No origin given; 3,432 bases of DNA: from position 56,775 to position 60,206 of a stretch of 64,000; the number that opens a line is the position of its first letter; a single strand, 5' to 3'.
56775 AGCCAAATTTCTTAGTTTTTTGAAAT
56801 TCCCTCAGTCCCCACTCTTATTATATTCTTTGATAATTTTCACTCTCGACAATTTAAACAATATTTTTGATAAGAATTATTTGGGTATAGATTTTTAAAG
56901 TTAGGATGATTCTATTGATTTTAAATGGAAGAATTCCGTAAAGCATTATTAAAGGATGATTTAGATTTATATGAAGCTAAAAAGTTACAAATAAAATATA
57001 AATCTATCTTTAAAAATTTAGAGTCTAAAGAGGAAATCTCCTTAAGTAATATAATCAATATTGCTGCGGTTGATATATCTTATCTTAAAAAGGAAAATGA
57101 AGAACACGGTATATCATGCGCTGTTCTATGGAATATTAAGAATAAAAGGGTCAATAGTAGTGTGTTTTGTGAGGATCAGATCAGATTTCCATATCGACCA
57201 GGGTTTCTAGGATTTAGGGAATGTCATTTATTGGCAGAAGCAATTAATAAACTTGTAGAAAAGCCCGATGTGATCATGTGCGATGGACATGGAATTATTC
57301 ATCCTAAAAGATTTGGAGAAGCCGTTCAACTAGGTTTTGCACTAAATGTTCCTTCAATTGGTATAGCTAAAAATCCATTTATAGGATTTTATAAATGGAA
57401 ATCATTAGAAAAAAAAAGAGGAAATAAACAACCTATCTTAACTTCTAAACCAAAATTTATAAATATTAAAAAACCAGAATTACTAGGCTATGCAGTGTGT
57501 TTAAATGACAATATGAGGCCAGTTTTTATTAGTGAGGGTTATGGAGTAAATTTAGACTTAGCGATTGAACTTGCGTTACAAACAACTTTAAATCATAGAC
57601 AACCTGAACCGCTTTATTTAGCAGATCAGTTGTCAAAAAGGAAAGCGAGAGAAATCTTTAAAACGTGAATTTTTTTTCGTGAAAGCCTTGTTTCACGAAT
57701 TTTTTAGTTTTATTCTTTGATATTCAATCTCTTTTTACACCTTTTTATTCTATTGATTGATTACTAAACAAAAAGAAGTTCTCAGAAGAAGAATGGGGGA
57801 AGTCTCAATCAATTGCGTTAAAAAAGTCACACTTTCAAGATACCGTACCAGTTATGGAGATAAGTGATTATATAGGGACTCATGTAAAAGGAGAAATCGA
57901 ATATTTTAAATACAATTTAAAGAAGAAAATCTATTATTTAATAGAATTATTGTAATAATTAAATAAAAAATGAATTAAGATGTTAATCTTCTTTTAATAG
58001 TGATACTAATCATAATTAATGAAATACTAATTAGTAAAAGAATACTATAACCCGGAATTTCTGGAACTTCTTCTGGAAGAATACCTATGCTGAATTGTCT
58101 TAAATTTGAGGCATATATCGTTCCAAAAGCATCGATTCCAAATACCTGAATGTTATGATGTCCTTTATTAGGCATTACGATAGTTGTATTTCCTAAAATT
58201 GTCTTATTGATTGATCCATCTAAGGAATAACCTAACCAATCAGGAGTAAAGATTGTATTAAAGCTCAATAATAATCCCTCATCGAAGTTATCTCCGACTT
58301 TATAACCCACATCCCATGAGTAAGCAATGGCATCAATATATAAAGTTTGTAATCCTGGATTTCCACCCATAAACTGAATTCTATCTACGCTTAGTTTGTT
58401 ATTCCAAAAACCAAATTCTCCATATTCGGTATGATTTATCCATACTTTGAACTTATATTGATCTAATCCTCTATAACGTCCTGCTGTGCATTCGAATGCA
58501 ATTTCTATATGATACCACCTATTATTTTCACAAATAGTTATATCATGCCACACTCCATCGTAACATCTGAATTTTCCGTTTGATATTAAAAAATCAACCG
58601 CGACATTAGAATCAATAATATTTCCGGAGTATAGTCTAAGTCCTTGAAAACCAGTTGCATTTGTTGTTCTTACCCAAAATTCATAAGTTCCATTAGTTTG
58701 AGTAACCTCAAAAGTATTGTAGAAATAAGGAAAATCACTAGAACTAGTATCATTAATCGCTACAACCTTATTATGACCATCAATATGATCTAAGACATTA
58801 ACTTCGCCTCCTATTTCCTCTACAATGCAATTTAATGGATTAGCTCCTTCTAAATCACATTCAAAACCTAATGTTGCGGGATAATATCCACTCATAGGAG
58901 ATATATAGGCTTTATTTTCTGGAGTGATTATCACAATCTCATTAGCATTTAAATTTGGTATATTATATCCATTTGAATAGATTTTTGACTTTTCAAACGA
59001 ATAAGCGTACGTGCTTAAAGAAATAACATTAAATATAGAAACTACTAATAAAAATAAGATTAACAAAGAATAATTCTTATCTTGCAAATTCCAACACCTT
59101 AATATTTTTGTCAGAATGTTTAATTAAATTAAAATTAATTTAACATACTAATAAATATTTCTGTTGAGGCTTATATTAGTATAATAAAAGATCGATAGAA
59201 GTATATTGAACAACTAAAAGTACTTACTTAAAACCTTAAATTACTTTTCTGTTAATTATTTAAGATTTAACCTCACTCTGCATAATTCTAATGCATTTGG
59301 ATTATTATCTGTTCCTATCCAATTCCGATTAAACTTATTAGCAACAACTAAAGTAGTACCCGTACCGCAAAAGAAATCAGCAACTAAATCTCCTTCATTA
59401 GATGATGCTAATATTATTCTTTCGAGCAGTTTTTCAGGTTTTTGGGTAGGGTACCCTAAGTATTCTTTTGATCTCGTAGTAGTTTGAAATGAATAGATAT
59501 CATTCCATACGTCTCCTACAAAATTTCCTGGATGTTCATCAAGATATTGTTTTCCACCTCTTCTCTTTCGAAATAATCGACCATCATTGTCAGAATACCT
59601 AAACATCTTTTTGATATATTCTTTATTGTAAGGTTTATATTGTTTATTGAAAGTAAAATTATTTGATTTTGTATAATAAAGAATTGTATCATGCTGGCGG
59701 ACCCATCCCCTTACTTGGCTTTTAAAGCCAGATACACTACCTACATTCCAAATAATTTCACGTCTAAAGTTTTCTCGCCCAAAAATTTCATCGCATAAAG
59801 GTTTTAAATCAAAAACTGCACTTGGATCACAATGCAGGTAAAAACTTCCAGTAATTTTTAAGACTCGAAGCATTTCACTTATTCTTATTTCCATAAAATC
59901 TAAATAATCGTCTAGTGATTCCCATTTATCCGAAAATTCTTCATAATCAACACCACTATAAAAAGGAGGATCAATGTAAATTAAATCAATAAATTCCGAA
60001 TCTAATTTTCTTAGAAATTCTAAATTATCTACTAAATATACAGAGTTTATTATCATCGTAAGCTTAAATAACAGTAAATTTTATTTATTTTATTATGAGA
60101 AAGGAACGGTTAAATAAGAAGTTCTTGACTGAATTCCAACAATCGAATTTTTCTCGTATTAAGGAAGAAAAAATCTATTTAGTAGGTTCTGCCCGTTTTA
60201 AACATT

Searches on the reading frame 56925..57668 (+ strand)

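Call 64: search_protein_families(library=pfam, proteins=[window:56925-57668:+], max_evalue=0.0001)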
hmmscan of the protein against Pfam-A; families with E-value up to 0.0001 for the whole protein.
window:56925-57668:+ (247 aa): 1 family
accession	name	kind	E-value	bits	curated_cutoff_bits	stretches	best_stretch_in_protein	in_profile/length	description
PF04493.20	Endonuclease_5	-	1.5e-52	178.6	23.4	1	34-235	9-198/198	Endonuclease V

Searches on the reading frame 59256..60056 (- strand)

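Call 39: search_protein_families(library=pfam, proteins=[window:59256-60056:-], max_evalue=0.00001)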
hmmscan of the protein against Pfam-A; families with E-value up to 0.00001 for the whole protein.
window:59256-60056:- (266 aa): 1 family
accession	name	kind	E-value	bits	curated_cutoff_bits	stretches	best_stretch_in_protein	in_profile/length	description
PF01555.25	N6_N4_Mtase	-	9.3e-51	173.3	26.7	1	23-258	1-218/221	DNA methylase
